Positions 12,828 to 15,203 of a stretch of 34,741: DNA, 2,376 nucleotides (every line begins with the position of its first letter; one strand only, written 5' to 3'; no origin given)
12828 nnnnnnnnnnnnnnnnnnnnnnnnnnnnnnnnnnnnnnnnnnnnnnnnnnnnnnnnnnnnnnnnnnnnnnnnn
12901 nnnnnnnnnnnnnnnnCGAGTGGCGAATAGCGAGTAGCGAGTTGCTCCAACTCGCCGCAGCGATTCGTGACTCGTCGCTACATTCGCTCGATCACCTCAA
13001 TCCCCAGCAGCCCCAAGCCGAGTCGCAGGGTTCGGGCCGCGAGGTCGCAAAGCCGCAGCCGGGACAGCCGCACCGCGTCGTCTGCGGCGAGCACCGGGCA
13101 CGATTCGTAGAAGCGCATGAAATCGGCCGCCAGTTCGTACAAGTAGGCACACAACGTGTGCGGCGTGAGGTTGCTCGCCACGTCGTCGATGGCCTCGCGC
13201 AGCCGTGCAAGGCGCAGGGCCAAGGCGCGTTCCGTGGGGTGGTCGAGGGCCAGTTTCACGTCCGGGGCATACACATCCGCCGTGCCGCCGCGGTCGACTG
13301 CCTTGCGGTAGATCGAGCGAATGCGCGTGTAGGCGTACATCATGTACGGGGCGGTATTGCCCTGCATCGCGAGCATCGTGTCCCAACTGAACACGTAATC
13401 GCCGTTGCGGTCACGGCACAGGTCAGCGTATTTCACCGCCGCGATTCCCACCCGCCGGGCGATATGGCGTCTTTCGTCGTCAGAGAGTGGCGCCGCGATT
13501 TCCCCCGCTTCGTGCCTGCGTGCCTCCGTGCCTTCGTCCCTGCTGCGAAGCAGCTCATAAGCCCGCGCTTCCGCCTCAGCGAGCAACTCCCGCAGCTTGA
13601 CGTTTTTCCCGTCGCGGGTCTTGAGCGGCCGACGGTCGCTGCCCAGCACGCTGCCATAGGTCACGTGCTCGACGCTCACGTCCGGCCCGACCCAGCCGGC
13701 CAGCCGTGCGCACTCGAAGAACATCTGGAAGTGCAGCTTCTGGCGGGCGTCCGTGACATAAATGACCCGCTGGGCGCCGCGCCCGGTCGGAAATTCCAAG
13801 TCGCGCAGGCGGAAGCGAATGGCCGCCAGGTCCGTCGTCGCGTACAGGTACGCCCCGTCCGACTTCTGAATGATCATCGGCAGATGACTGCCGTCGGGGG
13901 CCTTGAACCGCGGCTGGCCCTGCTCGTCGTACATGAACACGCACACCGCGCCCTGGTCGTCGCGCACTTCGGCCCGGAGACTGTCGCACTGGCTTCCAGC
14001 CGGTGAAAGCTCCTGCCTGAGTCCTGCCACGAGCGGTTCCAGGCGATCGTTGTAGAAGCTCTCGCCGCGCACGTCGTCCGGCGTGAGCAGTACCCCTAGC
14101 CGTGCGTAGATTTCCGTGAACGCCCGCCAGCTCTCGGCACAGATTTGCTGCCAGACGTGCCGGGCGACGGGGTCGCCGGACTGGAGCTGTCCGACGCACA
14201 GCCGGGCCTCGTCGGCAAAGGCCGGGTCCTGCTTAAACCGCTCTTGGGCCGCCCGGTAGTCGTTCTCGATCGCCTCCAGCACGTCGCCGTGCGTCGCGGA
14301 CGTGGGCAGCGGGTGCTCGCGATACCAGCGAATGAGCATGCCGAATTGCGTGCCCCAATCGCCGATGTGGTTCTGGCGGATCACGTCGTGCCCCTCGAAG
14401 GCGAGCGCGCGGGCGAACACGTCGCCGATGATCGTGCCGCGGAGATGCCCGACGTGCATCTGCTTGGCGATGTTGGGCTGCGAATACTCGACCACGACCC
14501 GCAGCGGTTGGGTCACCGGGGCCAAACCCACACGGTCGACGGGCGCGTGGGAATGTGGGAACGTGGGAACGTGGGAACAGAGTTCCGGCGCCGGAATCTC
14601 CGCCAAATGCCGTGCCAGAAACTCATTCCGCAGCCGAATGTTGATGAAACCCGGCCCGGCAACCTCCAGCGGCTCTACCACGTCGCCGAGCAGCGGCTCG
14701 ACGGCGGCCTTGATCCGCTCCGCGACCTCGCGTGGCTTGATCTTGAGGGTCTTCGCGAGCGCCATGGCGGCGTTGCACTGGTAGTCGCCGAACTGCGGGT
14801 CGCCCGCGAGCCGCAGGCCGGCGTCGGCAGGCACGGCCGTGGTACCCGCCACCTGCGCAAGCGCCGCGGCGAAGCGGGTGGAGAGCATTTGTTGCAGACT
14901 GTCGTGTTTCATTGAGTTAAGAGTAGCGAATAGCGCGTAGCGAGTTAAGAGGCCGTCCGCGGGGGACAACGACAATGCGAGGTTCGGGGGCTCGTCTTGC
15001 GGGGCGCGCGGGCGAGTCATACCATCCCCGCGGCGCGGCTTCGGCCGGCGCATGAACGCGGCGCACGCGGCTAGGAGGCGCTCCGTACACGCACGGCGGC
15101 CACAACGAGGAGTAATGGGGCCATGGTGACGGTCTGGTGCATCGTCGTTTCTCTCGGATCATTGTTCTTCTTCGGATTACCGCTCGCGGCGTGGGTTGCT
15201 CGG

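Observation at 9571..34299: Window-wide pattern: at least six unrelated short palindromic or tandem repeat families, four of them inside intact ORFs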

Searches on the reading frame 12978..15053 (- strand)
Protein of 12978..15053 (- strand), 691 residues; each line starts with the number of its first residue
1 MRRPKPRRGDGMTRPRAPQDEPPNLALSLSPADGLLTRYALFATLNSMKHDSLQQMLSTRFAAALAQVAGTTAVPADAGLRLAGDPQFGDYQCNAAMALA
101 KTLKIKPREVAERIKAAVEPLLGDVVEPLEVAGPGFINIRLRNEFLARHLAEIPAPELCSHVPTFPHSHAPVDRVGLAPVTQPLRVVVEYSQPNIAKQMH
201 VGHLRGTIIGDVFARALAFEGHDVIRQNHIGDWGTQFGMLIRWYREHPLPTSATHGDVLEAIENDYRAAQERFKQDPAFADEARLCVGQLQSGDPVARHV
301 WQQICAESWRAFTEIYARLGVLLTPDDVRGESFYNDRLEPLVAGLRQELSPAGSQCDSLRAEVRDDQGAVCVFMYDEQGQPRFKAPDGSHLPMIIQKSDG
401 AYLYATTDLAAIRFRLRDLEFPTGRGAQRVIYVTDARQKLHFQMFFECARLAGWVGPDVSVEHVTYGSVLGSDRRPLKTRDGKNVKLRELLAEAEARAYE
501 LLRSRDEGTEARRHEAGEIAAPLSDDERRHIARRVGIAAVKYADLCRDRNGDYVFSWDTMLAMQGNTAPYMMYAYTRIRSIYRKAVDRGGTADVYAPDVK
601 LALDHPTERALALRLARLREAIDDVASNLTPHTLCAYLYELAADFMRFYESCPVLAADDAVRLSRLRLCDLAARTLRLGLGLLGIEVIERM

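Call 9: search_protein_families(library=pfam, proteins=[window:12978-15053:-])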
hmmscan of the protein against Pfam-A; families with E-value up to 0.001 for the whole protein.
window:12978-15053:- (691 aa): 3 families
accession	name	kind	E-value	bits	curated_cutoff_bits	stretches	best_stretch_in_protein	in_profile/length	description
PF00750.26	tRNA-synt_1d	-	2.1e-90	303.7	23.3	1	184-557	20-349/349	tRNA synthetases class I (R), catalytic domain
PF05746.21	DALR_1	-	1.1e-32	113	22.3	1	571-691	1-117/117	DALR anticodon binding domain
PF03485.21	Arg_tRNA_synt_N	-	7.8e-20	71.7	21.5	1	57-141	3-85/85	Arginyl tRNA synthetase N terminal domain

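Call 25: find_encoding_contigs(protein=window:12978-14912:-, flank=10000, max_places=6)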
Protein window:12978-14912:- (644 aa): no gene with exactly this product is on record in the collection.
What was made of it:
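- On REP/REPIN-RAYT system (family A): The window's own genome was not testable (call 25).
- The window's own genome could not be retrieved (call 25), so a cognate RAYT in this organism is untested.
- Tried and rejected: Looking up the exact ArgS protein found nothing on record (call 25).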

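Call 26: find_homologous_proteins(query=window:12981-14912:-, max_evalue=1e-30)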
Query window:12981-14912:- (644 aa): 8000 proteins with E <= 1e-30 among 8000 candidates; the best 120 are listed.
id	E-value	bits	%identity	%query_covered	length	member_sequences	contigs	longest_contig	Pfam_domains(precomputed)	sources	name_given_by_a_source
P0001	0.0e+0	1469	100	100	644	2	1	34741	PF05746.22,PF00750.26,PF03485.22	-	-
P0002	0.0e+0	1280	88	100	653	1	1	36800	PF05746.22,PF00750.26,PF03485.22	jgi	jgi:arginyl-tRNA synthetase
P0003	0.0e+0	1094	76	100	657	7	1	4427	PF05746.22,PF00750.26,PF03485.22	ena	-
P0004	0.0e+0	1077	75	100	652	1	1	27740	PF05746.22,PF00750.26,PF03485.22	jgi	jgi:arginyl-tRNA synthetase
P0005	0.0e+0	1077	74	100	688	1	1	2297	PF05746.22,PF00750.26,PF03485.22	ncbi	-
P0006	0.0e+0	1064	71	100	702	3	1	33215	PF05746.22,PF00750.26,PF03485.22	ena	-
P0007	0.0e+0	1030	72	100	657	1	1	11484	PF05746.22,PF00750.26,PF03485.22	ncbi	-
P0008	3.3e-298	1009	71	100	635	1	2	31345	PF05746.22,PF00750.26,PF03485.22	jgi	jgi:arginyl-tRNA synthetase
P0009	3.3e-296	1002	69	100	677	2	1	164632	PF05746.22,PF00750.26,PF03485.22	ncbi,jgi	jgi:arginyl-tRNA synthetase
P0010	4.3e-294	995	71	100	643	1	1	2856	PF05746.22,PF00750.26,PF03485.22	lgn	-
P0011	7.1e-289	978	67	100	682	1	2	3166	PF05746.22,PF00750.26,PF03485.22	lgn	-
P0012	1.0e-288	977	67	100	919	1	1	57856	PF05746.22,PF00750.26,PF03485.22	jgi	jgi:arginyl-tRNA synthetase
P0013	3.9e-285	966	63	100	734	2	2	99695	PF05746.22,PF00750.26,PF03485.22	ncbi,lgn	ncbi:MAG: arginine--tRNA ligase [Planctomycetota bacterium]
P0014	1.1e-284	964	69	100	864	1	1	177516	PF05746.22,PF00750.26,PF03485.22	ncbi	-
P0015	2.4e-284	963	68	100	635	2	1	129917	PF05746.22,PF00750.26,PF03485.22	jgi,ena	-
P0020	7.6e-278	941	69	100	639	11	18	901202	PF05746.22,PF00750.26,PF03485.22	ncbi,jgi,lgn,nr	ncbi:MAG: arginine--tRNA ligase [Phycisphaerae bacterium]|nr:arginine--tRNA ligase [Phycisphaerae ba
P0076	5.0e-248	843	63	100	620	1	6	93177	PF05746.22,PF00750.26,PF03485.22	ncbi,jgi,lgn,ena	jgi:arginyl-tRNA synthetase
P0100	4.3e-236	804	60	96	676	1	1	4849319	PF05746.22,PF00750.26,PF03485.22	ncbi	ncbi:MAG: arginine--tRNA ligase [Phycisphaerae bacterium]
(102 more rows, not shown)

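Call 29: find_encoding_contigs(protein=P0002, flank=10000, max_places=2)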
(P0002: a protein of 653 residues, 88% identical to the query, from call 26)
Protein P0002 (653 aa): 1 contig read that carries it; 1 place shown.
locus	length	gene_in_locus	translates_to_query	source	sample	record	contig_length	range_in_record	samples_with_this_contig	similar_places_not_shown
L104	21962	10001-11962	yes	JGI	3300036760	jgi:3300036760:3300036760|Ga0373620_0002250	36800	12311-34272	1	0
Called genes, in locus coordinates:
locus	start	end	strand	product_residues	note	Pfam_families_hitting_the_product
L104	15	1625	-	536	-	PF13231:PMT_2 (weak)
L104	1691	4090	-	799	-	-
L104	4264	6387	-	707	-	-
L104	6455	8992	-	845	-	PF02366:PMT (weak), PF13231:PMT_2 (weak)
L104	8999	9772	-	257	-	PF00535:Glycos_transf_2, PF10111:Glyco_tranf_2_2 (weak), PF13641:Glyco_tranf_2_3 (weak)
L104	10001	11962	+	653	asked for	PF03485:Arg_tRNA_synt_N, PF00750:tRNA-synt_1d, PF05746:DALR_1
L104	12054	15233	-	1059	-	PF03968:LptD_N (faint)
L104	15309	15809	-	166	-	PF08282:Hydrolase_3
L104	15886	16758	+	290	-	PF00753:Lactamase_B, PF12706:Lactamase_B_2 (weak), PF23023:Anti-Pycsar_Apyc1 (weak)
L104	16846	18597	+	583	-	PF00989:PAS, PF08448:PAS_4, PF13426:PAS_9, PF00158:Sigma54_activat, PF14532:Sigma54_activ_2, PF07728:AAA_5, PF25601:AAA_lid_14, PF02954:HTH_8, +5 more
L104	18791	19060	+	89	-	PF01740:STAS (weak), PF13466:STAS_2 (weak)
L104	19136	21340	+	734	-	PF07452:CHRD, PF07995:GSDH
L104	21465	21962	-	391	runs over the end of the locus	PF12801:Fer4_5, PF12838:Fer4_7 (faint), PF13746:Fer4_18 (faint), PF12837:Fer4_6 (faint), PF13187:Fer4_9 (faint), PF13237:Fer4_10, PF14697:Fer4_21 (weak)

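Call 54: find_encoding_contigs(protein=P0006, flank=10000, max_places=1)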
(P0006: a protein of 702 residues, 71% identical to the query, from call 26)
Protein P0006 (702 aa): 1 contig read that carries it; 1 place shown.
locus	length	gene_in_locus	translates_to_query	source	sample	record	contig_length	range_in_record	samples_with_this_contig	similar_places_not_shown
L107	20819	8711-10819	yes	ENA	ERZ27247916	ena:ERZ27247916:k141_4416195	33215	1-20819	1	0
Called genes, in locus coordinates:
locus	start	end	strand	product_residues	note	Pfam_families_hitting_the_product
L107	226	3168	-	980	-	PF00989:PAS, PF08448:PAS_4, PF00989:PAS (weak), PF13188:PAS_8, PF13426:PAS_9, PF00512:HisKA (faint), PF02518:HATPase_c, PF00072:Response_reg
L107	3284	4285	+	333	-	PF08240:ADH_N, PF00107:ADH_zinc_N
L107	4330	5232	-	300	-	PF01073:3Beta_HSD, PF01370:Epimerase, PF02719:Polysacc_synt_2 (weak), PF04321:RmlD_sub_bind, PF05368:NmrA, PF07993:NAD_binding_4 (faint), PF13460:NAD_binding_10, PF16363:GDP_Man_Dehyd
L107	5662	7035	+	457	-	PF00578:AhpC-TSA (weak)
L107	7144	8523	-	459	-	PF21799:MurD-like_N, PF08245:Mur_ligase_M, PF02875:Mur_ligase_C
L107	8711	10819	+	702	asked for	PF03485:Arg_tRNA_synt_N, PF00750:tRNA-synt_1d, PF05746:DALR_1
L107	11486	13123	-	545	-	PF07646:Kelch_2 (faint), PF13964:Beta-prop_Calicin (faint), PF24981:Beta-prop_ATRN-LZTR1 (faint), PF24996:NANM (faint), PF25210:Kelch_FKB95 (faint), PF01344:Kelch_1, PF24681:Kelch_KLHDC2_KLHL20_DRC7 (weak), PF01344:Kelch_1 (weak), +1 more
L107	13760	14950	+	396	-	PF13207:AAA_17 (weak)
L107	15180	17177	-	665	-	PF00884:Sulfatase, PF01663:Phosphodiest, PF01663:Phosphodiest (weak), PF16347:SGSH_C, PF14559:TPR_19 (weak), PF13432:TPR_16 (weak), PF13424:TPR_12, PF14559:TPR_19 (weak), +16 more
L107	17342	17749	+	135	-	PF02823:ATP-synt_DE_N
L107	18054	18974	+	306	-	PF12768:Rax2 (faint), PF17164:DUF5122 (faint), PF19565:DUF6087 (faint)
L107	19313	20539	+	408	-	PF00437:T2SSE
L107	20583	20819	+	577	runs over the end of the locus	PF00437:T2SSE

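Call 55: find_encoding_contigs(protein=P0009, flank=10000, max_places=1)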
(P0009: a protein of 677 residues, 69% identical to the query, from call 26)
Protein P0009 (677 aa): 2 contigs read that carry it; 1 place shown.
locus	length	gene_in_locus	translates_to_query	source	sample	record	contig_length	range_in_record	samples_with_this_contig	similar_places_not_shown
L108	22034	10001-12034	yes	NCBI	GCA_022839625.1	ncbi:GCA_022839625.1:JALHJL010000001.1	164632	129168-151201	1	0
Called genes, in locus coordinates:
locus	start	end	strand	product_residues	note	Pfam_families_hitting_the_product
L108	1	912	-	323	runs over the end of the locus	PF00532:Peripla_BP_1, PF13407:Peripla_BP_4, PF13377:Peripla_BP_3 (weak)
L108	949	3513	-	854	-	-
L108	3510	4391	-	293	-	PF01135:PCMT, PF13489:Methyltransf_23 (weak), PF13649:Methyltransf_25 (weak)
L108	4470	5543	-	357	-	PF01018:GTP1_OBG, PF02421:FeoB_N, PF01926:MMR_HSR1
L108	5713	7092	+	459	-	PF00072:Response_reg, PF00158:Sigma54_activat, PF14532:Sigma54_activ_2, PF07728:AAA_5 (weak), PF25601:AAA_lid_14, PF02954:HTH_8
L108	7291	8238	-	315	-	PF00730:HhH-GPD, PF00633:HHH (weak), PF00293:NUDIX (weak), PF14815:NUDIX_4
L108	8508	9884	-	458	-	PF21799:MurD-like_N, PF08245:Mur_ligase_M, PF02875:Mur_ligase_C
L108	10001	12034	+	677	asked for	PF03485:Arg_tRNA_synt_N, PF00750:tRNA-synt_1d, PF05746:DALR_1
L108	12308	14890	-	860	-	PF00128:Alpha-amylase, PF16657:Malt_amylase_C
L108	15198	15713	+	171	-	-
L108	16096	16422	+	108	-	PF00404:Dockerin_1 (weak)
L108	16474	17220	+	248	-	-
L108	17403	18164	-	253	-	PF00753:Lactamase_B, PF13483:Lactamase_B_3 (weak), PF12706:Lactamase_B_2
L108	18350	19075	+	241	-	PF00215:OMPdecase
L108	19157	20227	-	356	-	PF01916:DS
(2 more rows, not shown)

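Call 56: find_encoding_contigs(protein=P0005, flank=3000, max_places=1)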
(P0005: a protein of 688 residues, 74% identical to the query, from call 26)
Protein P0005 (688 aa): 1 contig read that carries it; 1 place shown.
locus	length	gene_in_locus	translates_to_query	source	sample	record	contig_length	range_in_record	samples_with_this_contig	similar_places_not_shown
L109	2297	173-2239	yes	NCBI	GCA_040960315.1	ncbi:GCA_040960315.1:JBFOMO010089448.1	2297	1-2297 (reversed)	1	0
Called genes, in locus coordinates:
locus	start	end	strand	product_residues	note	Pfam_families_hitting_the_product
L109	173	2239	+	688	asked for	PF03485:Arg_tRNA_synt_N, PF00750:tRNA-synt_1d, PF05746:DALR_1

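Call 57: find_encoding_contigs(protein=P0011, flank=3000, max_places=1)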
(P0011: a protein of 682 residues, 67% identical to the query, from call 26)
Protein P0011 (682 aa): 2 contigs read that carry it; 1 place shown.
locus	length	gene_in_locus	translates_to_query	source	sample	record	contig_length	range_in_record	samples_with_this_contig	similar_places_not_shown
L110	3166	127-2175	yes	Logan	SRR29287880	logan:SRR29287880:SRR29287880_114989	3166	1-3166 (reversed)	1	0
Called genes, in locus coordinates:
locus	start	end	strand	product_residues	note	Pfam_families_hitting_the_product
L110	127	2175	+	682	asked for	PF03485:Arg_tRNA_synt_N, PF00750:tRNA-synt_1d, PF05746:DALR_1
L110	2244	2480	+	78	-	-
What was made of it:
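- The same elements occur at orthologous sites in independent assemblies from JGI, ENA, NCBI and Logan (calls 29, 54-57).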

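Call 90: find_encoding_contigs(protein=P0020, flank=1000, max_places=1)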
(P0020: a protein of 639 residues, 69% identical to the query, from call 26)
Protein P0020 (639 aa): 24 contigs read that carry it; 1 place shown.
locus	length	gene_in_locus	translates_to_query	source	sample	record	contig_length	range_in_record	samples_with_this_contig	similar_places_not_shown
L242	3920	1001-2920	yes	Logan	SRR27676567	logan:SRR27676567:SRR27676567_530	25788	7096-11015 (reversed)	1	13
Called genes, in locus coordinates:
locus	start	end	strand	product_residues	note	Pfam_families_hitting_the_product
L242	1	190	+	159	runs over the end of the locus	PF00583:Acetyltransf_1, PF13673:Acetyltransf_10 (faint), PF13508:Acetyltransf_7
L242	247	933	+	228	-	-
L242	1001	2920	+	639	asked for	PF03485:Arg_tRNA_synt_N, PF00750:tRNA-synt_1d, PF05746:DALR_1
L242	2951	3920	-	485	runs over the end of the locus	PF07881:Fucose_iso_N1, PF07882:Fucose_iso_N2 (weak), PF02952:Fucose_iso_C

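Call 91: find_encoding_contigs(protein=P0100, flank=1000, max_places=1)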
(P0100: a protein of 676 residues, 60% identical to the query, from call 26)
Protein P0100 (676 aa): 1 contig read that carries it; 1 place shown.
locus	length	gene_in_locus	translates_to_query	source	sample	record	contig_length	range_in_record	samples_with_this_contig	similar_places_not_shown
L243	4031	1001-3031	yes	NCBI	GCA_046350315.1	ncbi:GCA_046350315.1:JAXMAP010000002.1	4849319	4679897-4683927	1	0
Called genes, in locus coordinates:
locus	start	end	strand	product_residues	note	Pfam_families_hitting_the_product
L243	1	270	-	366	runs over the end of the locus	PF13529:Peptidase_C39_2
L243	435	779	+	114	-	-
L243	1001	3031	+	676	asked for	PF03485:Arg_tRNA_synt_N, PF00750:tRNA-synt_1d, PF05746:DALR_1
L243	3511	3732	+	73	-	-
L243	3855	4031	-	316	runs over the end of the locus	PF14338:Mrr_N, PF04471:Mrr_cat, PF22722:NA-iREase1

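Call 92: find_encoding_contigs(protein=P0076, flank=1000, max_places=1)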
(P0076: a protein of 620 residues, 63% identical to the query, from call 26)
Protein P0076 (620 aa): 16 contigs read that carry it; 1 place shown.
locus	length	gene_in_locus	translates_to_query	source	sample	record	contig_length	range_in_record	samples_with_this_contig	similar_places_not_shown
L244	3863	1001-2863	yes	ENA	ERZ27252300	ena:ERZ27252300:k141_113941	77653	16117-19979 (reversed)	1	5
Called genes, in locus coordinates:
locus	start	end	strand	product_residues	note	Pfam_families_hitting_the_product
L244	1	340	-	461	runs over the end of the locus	PF21799:MurD-like_N, PF08245:Mur_ligase_M, PF02875:Mur_ligase_C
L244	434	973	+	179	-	PF00583:Acetyltransf_1, PF13508:Acetyltransf_7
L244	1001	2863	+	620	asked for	PF03485:Arg_tRNA_synt_N, PF00750:tRNA-synt_1d, PF05746:DALR_1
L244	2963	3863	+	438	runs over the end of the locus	PF12704:MacB_PCD, PF02687:FtsX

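Call 97: predict_structure(alignment_id=A1)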
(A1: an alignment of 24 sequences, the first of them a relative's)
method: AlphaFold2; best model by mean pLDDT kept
length: 644 residues; sequences in the alignment: 24
mean_pLDDT: 82.8   pTM: 0.85
mean pLDDT of the five models: 82.8, 81.8, 81.7, 80.2, 78.3
residues with pLDDT >= 90: 240; 70-90: 298; 50-70: 87; < 50: 19
segments of 3 or more residues with pLDDT < 50: 116-123, 468-471
pLDDT, mean of each block of 10 residues (from residue 1): 76 92 83 88 93 91 95 91 91 95 88 49 70 90 67 65 90 89 65 89 88 85 92 88 78 81 78 75 60 89 64 85 91 90 91 80 89 90 87 89 89 85 71 64 80 81 53 74 87 82 66 59 85 85 83 93 96 92 91 94 89 92 94 90 71
secondary structure, 60 per line:
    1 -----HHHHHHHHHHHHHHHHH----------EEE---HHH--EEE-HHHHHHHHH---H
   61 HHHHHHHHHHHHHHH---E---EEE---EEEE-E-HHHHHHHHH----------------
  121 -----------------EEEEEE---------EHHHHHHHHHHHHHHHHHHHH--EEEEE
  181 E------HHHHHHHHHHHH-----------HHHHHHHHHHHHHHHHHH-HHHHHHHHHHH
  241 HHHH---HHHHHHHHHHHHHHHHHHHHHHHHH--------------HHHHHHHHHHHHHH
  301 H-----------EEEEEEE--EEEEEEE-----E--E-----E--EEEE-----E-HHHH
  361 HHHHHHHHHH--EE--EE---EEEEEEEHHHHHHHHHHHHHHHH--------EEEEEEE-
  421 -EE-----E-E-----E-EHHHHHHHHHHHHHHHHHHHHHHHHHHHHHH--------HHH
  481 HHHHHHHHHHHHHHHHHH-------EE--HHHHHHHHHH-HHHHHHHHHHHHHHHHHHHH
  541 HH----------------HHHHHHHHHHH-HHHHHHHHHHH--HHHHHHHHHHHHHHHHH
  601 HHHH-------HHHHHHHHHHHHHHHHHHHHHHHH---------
elements in order: H6-22 E33-35 E44-46 H48-56 H60-75 E83-85 E89-92 H96-104 E138-143 H154-173 E176-181 H188-199 H211-228 H230-244 H248-272 H287-301 E313-319 E322-328 E346-349 H357-370 E382-388 H389-404 E413-419 H440-469 H478-498 H510-519 H521-542 H559-569 H571-581 H584-604 H612-635
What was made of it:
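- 14546..14578 (-): Octamer array (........) x4.1 on the argS coding strand, aa 112-123 (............). It lies in the linker between the N-terminal and catalytic domains. Low pLDDT (call 97).
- Checked: These overlap the two arrays, at aa 112-123 and 457-468 (call 97).
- The sites are the lowest-confidence loops of the ArgS model (call 97).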
